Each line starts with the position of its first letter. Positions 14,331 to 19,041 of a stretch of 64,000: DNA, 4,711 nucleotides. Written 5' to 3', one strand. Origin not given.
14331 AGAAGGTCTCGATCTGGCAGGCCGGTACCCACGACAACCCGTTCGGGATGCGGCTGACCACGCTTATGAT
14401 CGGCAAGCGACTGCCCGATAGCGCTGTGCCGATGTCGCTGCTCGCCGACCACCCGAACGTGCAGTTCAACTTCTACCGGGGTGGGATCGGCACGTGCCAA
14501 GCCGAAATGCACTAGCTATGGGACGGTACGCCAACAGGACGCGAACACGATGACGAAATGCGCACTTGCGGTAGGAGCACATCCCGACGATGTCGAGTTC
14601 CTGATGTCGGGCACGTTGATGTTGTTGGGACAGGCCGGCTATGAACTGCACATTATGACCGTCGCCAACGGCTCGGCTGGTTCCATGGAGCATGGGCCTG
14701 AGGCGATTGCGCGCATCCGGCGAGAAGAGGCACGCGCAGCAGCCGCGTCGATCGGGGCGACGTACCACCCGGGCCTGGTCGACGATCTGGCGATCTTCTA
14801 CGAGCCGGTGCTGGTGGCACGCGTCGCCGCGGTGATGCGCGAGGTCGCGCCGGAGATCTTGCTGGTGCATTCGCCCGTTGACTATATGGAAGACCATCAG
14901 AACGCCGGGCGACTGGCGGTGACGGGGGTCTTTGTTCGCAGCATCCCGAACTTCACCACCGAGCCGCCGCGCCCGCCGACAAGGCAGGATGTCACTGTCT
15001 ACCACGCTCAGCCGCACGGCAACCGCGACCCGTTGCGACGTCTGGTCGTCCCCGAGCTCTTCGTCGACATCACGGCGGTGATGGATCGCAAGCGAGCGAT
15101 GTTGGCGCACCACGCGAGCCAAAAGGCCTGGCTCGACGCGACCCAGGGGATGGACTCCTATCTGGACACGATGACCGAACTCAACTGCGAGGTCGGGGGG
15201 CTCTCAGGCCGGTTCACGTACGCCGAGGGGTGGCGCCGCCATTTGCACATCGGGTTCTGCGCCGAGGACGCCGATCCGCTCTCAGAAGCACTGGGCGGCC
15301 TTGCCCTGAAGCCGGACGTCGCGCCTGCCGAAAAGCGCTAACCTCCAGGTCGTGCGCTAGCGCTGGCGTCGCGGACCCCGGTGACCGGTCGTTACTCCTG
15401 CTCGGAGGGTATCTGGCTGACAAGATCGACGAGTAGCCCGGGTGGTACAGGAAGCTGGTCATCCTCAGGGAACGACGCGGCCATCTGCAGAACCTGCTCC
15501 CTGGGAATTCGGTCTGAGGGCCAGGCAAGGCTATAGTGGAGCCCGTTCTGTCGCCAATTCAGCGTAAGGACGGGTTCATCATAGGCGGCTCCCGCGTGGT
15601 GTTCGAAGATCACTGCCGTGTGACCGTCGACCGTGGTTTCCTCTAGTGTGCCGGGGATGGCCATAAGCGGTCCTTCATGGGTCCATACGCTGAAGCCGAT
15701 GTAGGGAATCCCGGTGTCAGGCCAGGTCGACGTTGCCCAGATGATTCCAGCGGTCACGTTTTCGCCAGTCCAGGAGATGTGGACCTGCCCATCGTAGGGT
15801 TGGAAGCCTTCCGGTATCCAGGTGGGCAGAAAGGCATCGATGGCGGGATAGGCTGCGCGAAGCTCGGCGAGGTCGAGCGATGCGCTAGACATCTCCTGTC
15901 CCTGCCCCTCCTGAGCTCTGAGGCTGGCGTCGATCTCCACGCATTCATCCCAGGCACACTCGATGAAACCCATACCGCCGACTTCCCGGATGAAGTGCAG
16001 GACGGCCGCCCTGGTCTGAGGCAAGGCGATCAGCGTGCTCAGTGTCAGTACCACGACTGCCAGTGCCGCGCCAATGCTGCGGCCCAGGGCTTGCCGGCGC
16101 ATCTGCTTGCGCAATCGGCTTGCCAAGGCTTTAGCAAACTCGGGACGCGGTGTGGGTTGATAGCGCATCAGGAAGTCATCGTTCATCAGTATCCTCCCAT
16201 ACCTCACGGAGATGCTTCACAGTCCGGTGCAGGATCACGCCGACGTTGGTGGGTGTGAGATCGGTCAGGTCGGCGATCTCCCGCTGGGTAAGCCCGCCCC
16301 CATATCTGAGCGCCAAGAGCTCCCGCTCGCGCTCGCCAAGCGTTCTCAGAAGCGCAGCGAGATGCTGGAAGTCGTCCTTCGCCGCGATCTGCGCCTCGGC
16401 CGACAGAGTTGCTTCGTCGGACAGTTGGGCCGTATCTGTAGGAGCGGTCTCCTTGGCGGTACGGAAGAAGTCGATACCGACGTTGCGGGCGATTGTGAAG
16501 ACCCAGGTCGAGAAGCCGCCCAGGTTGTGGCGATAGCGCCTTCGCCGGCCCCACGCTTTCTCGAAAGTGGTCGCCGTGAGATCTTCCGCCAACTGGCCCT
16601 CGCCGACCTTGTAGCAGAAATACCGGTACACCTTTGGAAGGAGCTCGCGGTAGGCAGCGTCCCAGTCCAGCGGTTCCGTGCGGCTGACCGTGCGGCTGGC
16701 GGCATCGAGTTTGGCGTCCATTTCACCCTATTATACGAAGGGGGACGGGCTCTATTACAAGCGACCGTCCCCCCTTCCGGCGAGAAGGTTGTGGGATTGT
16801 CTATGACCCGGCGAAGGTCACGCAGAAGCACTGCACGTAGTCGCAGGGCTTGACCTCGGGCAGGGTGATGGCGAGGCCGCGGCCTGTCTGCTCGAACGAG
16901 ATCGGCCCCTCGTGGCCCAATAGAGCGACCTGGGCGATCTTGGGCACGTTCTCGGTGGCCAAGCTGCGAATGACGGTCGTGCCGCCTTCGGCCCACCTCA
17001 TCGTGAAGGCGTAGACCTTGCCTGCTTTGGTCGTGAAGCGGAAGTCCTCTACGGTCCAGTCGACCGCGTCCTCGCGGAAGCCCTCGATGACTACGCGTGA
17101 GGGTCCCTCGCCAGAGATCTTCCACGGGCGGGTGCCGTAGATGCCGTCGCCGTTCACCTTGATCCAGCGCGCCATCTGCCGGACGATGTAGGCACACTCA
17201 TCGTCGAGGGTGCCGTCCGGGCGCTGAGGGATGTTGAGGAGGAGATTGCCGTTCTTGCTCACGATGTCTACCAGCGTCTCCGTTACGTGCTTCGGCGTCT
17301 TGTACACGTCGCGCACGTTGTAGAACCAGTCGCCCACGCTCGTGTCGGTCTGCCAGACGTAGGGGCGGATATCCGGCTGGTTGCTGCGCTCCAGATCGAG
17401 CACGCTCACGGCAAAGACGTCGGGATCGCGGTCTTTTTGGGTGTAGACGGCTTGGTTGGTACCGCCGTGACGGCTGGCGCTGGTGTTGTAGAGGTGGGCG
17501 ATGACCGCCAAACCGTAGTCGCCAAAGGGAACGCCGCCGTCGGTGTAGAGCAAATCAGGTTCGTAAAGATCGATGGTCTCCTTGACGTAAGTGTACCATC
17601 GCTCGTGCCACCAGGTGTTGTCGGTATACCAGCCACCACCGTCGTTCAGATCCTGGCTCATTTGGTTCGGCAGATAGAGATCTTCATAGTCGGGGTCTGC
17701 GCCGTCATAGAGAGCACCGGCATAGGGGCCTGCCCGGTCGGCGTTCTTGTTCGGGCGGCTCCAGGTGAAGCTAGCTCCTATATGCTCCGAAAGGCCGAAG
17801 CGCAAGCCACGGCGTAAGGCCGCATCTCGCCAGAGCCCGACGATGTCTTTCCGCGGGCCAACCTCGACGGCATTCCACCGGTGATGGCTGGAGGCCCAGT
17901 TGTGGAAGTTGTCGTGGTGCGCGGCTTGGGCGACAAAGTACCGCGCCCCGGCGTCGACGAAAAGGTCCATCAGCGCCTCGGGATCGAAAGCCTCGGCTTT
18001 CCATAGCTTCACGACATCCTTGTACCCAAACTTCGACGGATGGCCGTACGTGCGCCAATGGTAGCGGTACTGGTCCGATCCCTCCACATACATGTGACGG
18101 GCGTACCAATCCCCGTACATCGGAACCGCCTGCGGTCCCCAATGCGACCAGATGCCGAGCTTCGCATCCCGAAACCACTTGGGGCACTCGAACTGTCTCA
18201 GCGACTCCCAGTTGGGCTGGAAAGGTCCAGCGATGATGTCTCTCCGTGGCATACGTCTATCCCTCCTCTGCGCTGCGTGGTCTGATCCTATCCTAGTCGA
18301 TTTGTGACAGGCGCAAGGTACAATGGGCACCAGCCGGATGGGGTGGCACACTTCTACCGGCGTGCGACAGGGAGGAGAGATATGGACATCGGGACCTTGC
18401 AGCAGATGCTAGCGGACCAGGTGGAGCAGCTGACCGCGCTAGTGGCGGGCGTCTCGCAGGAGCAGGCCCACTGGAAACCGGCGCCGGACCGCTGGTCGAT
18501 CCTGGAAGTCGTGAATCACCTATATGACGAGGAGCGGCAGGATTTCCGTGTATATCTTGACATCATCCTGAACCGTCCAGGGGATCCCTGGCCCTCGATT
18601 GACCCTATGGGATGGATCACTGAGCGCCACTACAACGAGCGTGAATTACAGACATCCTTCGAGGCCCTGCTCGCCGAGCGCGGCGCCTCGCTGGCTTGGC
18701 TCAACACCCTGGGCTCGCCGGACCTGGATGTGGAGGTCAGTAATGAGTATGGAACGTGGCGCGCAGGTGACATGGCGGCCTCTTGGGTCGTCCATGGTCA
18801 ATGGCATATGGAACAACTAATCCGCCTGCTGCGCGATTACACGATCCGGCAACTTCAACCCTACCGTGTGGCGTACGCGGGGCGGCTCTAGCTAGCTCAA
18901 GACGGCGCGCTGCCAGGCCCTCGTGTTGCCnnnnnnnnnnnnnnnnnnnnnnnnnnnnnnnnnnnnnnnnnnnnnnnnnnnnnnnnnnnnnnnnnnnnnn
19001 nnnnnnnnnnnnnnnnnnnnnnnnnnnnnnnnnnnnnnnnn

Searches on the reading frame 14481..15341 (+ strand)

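Call 19: search_protein_families(library=pfam, proteins=[window:14481-15341:+], max_evalue=0.00001)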
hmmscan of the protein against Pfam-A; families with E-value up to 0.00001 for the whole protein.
window:14481-15341:+ (286 aa): 1 family
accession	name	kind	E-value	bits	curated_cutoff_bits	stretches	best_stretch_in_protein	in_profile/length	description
PF02585.22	PIG-L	-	8.3e-23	81.7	28.2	1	29-147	1-126/129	GlcNAc-PI de-N-acetylase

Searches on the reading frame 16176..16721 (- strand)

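Call 19: search_protein_families(library=pfam, proteins=[window:16176-16721:-], max_evalue=0.00001)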
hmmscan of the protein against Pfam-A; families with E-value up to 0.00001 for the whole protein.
window:16176-16721:- (181 aa): 3 families
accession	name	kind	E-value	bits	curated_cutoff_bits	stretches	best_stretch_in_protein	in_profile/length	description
PF04542.20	Sigma70_r2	-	1.6e-14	53.8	24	1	24-90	2-69/71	Sigma-70 region 2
PF08281.18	Sigma70_r4_2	-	6.8e-11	42.1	25.7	1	121-171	4-54/54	Sigma-70, region 4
PF04545.22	Sigma70_r4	-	3.5e-10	39.7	24.1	1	124-173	1-50/50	Sigma-70, region 4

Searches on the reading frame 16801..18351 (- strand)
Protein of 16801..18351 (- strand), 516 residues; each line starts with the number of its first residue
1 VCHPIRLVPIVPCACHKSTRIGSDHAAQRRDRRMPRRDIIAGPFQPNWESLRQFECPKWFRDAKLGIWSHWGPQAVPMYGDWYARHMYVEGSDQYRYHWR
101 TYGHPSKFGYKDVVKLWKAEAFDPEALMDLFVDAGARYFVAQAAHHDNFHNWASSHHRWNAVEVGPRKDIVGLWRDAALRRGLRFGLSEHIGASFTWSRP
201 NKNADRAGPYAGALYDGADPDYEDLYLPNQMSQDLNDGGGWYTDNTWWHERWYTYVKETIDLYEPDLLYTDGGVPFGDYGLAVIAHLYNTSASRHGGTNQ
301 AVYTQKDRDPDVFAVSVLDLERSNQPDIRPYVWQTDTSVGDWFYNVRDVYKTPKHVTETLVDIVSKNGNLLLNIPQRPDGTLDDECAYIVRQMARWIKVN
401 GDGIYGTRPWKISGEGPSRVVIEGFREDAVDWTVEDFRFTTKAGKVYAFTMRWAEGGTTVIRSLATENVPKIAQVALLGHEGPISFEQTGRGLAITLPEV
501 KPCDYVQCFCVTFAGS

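Call 19: search_protein_families(library=pfam, proteins=[window:16801-18351:-], max_evalue=0.00001)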
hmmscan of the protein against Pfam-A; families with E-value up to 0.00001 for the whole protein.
window:16801-18351:- (516 aa): 2 families
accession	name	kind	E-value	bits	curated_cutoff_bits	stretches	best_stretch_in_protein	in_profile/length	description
PF01120.23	Alpha_L_fucos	-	4.4e-82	276.7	25.2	1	42-402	12-345/345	Alpha-L-fucosidase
PF16757.11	Fucosidase_C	-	1.7e-10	41.7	25.6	1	434-502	6-74/88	Alpha-L-fucosidase C-terminal domain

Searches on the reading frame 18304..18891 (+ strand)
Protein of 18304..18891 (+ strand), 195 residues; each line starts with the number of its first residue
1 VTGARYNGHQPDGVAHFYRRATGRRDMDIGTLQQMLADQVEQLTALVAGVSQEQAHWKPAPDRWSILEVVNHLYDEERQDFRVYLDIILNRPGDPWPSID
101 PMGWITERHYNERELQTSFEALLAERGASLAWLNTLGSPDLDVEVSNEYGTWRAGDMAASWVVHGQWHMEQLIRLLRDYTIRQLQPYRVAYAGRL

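Call 19: search_protein_families(library=pfam, proteins=[window:18304-18891:+], max_evalue=0.00001)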
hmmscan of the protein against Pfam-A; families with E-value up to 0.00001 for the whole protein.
window:18304-18891:+ (195 aa): 2 families
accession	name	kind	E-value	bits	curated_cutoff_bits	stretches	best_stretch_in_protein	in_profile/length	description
PF12867.12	DinB_2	-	3.1e-14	54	24.8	1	41-172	7-128/128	DinB superfamily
PF04978.18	MST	-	1.6e-06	29.1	27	1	31-84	1-54/149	Mycothiol-S-transferase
